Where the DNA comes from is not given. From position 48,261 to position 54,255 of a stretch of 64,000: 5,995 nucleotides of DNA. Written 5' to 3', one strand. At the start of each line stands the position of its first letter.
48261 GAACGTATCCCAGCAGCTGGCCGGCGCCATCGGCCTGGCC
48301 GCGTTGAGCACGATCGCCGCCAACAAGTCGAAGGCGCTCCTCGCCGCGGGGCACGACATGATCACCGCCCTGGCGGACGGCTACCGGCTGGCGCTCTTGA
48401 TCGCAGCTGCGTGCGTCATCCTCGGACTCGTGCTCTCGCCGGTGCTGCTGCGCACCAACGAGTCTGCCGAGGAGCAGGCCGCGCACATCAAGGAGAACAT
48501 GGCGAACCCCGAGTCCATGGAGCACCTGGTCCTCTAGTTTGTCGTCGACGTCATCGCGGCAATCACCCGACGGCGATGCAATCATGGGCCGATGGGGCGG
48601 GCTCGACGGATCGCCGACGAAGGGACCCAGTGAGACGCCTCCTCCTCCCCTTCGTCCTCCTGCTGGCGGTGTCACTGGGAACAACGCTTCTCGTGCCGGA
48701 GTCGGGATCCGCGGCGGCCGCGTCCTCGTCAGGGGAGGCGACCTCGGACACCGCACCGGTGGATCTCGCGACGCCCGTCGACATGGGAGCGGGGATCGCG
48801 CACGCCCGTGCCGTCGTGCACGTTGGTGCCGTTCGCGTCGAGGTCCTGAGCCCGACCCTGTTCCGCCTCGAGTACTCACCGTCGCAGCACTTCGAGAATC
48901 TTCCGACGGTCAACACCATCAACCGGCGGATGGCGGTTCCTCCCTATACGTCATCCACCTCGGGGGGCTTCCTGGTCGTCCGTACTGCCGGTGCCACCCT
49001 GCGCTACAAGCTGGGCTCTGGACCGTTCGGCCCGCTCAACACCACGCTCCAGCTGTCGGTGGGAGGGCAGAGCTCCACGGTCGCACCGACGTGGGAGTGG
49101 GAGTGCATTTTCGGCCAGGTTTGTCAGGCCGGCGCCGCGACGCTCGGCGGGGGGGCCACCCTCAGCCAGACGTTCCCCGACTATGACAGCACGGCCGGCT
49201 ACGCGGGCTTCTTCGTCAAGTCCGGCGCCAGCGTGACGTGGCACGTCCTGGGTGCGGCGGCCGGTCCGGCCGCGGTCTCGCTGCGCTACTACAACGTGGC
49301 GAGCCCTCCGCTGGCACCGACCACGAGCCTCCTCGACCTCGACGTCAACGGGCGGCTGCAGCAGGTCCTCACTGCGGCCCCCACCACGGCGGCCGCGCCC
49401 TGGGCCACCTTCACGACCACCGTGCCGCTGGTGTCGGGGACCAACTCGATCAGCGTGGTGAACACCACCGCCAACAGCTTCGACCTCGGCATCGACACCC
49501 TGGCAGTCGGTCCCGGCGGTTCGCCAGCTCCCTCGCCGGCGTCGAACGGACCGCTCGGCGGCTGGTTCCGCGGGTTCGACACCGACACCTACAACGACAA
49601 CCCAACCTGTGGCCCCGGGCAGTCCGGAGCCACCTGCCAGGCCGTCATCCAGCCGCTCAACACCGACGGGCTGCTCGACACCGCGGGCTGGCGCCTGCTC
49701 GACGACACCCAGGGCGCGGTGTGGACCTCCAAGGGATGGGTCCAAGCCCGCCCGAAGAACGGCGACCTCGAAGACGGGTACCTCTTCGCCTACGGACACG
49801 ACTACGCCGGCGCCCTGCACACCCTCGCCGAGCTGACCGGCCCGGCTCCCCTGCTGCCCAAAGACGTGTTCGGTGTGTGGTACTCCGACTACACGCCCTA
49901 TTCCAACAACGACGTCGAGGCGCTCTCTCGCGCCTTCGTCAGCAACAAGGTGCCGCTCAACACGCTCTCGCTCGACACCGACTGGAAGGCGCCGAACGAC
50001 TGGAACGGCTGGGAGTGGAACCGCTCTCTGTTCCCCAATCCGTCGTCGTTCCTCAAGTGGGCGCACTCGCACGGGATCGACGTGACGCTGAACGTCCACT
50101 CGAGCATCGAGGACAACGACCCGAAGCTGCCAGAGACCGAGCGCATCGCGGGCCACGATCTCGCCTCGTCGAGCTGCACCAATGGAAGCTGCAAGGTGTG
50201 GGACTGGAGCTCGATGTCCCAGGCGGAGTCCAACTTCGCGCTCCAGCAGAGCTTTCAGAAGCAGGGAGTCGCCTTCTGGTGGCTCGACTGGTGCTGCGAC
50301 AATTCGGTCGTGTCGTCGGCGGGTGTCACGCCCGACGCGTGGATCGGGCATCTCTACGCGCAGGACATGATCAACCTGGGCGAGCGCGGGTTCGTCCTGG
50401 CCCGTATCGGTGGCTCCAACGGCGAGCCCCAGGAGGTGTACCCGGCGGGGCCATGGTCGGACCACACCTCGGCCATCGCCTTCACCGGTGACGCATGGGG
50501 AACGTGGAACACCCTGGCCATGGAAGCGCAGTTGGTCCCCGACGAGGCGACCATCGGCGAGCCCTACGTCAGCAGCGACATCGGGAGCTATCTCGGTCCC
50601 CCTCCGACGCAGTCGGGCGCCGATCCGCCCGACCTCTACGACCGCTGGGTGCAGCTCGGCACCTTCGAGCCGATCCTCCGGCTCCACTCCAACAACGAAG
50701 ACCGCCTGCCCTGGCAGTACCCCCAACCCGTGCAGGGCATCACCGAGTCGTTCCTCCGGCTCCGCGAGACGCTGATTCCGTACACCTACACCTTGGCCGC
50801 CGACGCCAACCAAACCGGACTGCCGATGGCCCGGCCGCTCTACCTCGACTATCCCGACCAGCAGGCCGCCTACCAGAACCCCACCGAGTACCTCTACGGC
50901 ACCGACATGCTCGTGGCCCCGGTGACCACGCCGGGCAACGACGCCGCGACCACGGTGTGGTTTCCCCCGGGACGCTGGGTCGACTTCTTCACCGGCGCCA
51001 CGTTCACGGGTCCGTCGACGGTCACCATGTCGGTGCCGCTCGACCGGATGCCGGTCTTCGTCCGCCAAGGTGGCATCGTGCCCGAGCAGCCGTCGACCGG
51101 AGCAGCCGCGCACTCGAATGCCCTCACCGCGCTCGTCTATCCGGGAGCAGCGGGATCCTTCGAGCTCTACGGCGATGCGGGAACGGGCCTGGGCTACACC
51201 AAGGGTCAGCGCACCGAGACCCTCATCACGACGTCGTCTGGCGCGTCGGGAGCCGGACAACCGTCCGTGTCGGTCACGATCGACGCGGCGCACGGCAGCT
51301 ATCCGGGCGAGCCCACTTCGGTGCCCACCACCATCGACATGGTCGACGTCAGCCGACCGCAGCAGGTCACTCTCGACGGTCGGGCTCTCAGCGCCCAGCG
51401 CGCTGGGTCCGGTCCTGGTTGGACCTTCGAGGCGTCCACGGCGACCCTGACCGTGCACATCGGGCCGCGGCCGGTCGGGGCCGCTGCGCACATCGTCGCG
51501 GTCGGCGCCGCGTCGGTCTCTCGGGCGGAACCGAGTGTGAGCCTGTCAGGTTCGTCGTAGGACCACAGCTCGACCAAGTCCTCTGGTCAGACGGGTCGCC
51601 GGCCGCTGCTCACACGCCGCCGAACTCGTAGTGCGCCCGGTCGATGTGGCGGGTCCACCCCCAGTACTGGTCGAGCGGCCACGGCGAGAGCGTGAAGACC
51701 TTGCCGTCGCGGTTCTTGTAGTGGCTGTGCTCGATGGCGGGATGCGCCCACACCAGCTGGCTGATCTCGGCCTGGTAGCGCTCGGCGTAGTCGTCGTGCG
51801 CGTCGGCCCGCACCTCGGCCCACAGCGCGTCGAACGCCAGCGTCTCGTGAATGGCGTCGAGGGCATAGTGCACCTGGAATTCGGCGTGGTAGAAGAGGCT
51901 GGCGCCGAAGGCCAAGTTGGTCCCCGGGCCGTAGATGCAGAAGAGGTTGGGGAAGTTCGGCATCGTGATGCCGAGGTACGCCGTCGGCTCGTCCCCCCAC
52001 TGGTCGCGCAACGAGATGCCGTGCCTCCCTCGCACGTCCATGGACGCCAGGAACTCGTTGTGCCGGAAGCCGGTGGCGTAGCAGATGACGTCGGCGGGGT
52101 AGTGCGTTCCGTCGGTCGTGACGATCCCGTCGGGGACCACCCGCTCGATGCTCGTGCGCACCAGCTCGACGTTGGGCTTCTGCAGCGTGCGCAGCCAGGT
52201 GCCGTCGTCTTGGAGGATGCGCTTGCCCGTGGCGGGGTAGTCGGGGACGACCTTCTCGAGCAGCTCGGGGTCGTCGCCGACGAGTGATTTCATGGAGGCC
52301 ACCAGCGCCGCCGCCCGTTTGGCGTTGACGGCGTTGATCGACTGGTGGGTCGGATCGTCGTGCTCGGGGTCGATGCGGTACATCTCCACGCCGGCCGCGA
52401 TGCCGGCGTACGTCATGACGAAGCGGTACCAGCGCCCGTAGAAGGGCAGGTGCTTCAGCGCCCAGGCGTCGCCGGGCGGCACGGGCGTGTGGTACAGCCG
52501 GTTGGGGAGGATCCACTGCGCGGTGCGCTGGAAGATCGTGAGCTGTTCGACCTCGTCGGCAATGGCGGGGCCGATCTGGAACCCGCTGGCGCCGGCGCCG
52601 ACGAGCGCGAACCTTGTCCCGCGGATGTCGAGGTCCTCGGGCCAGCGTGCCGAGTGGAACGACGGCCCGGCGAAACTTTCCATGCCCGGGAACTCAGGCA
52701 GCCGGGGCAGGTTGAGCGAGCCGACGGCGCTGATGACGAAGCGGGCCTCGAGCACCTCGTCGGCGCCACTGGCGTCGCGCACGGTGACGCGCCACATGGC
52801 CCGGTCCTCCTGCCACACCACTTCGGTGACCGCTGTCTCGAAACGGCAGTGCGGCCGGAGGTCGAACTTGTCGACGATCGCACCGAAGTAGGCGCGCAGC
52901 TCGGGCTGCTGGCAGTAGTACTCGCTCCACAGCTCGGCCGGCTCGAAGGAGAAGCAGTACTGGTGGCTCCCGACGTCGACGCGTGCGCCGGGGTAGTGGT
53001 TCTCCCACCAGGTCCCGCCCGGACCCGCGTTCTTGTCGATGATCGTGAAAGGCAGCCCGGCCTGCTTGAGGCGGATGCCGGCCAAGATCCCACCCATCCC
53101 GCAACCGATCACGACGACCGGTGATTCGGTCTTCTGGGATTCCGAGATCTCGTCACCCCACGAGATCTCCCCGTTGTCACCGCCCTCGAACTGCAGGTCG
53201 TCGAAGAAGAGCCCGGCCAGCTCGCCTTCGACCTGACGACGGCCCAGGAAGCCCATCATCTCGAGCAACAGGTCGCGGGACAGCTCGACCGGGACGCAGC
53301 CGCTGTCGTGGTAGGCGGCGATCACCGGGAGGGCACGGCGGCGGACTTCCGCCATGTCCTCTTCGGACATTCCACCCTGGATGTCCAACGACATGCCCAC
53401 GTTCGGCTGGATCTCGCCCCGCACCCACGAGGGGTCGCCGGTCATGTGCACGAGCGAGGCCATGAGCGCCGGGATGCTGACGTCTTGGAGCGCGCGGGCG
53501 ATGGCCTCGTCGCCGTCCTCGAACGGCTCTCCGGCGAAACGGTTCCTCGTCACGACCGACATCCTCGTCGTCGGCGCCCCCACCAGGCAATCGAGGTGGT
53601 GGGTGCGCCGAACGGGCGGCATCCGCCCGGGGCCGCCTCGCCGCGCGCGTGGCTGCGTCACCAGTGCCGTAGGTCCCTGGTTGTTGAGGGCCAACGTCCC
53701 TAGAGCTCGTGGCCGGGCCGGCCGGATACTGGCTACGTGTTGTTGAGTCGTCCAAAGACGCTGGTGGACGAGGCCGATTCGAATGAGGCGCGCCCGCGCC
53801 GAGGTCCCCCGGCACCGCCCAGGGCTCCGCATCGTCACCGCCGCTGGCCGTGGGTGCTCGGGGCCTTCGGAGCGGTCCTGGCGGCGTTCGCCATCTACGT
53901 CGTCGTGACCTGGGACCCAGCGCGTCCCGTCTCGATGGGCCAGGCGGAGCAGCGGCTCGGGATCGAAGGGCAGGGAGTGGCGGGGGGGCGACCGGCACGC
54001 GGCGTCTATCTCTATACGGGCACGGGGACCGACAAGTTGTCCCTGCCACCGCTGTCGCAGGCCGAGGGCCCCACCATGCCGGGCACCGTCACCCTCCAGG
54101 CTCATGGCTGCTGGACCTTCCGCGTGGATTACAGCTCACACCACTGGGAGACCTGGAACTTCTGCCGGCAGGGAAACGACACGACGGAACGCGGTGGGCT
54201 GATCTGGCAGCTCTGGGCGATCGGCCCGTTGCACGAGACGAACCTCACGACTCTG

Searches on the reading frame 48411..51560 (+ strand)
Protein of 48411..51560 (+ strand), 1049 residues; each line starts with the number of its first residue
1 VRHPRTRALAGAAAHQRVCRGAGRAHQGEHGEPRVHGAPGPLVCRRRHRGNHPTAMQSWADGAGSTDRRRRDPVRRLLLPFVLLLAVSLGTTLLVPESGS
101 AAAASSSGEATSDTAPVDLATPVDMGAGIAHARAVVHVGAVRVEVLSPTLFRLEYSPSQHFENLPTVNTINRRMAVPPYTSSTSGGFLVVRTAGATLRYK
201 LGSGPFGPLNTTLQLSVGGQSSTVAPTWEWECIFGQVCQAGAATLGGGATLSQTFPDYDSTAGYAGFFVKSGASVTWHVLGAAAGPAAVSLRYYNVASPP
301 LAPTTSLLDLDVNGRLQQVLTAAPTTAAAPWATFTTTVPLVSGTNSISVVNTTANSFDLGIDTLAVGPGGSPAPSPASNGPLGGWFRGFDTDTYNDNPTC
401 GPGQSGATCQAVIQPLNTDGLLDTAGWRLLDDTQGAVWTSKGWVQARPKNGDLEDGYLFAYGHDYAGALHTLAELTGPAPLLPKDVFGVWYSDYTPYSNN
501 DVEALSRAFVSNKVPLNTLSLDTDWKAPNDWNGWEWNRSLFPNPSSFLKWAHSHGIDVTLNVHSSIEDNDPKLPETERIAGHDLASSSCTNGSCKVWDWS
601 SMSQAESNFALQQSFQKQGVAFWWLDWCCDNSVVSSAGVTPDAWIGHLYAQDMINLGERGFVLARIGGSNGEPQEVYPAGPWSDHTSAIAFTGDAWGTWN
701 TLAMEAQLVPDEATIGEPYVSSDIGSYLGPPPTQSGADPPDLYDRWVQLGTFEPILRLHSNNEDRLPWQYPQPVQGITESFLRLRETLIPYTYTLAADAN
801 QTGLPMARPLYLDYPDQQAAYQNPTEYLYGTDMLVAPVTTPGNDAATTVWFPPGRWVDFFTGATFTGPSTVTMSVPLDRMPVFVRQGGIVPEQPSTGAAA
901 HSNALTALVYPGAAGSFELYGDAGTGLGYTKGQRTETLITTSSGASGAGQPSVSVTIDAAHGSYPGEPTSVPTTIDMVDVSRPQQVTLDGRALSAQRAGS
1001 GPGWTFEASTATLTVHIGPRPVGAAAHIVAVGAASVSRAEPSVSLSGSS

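Call 54: search_protein_families(library=pfam, proteins=[window:48411-51560:+], max_evalue=0.001)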
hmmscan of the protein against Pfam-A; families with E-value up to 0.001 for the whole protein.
window:48411-51560:+ (1049 aa): 3 families
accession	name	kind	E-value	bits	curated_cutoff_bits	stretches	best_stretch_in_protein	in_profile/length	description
PF01055.32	Glyco_hydro_31_2nd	-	9.7e-44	150.5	23.5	1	480-795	2-328/328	Glycosyl hydrolases family 31 TIM-barrel domain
PF21365.3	Glyco_hydro_31_3rd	-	1e-23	84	24.4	1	803-890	1-87/87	Glycosyl hydrolase family 31 C-terminal domain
PF17137.9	DUF5110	-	1.6e-11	44.5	27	1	905-978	2-69/71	Domain of unknown function (DUF5110)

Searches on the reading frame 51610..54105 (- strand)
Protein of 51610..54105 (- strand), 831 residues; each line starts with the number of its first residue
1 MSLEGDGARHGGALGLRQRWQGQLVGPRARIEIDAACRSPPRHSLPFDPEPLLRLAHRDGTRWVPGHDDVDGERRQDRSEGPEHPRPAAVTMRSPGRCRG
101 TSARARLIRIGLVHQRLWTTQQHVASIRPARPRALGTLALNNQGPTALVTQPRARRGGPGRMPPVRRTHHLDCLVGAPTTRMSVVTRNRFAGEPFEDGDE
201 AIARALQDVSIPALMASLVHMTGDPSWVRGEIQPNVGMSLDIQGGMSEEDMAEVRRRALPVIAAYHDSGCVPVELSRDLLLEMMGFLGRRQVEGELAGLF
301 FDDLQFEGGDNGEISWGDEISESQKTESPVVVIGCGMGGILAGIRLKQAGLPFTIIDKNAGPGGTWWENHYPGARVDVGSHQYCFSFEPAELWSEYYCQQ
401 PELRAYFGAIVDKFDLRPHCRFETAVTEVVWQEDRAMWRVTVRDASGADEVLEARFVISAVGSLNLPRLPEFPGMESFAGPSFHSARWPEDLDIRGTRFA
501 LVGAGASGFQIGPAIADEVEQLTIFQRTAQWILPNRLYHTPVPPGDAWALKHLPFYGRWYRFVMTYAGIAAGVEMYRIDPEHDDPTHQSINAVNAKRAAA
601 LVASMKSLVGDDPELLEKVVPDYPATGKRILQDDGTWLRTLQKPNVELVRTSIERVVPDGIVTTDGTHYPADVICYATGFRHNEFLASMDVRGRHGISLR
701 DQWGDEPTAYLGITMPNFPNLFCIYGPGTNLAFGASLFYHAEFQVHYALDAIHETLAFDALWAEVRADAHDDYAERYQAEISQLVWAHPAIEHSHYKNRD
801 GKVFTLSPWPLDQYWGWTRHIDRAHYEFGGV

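Call 54: search_protein_families(library=pfam, proteins=[window:51610-54105:-], max_evalue=0.001)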
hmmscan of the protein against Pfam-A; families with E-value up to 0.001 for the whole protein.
window:51610-54105:- (831 aa): 6 families
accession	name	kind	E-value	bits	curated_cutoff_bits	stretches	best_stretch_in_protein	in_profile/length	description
PF00743.25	FMO-like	-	2.6e-13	49.7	22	1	377-536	60-222/532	Flavin-binding monooxygenase-like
PF07992.20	Pyr_redox_2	-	7e-13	49.1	26.1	1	330-529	3-175/291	Pyridine nucleotide-disulphide oxidoreductase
PF13738.12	Pyr_redox_3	-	2.9e-12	46.9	30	1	331-531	1-199/305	Pyridine nucleotide-disulphide oxidoreductase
PF13450.12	NAD_binding_8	-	1e-09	38.9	21.9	1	332-396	1-64/68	NAD(P)-binding Rossmann-like domain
PF13434.12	Lys_Orn_oxgnase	-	2.9e-07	30.4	21.3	1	416-523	108-215/339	L-lysine 6-monooxygenase/L-ornithine 5-monooxygenase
PF12831.13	FAD_oxidored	-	0.0003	20.6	27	0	330-365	2-37/416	FAD dependent oxidoreductase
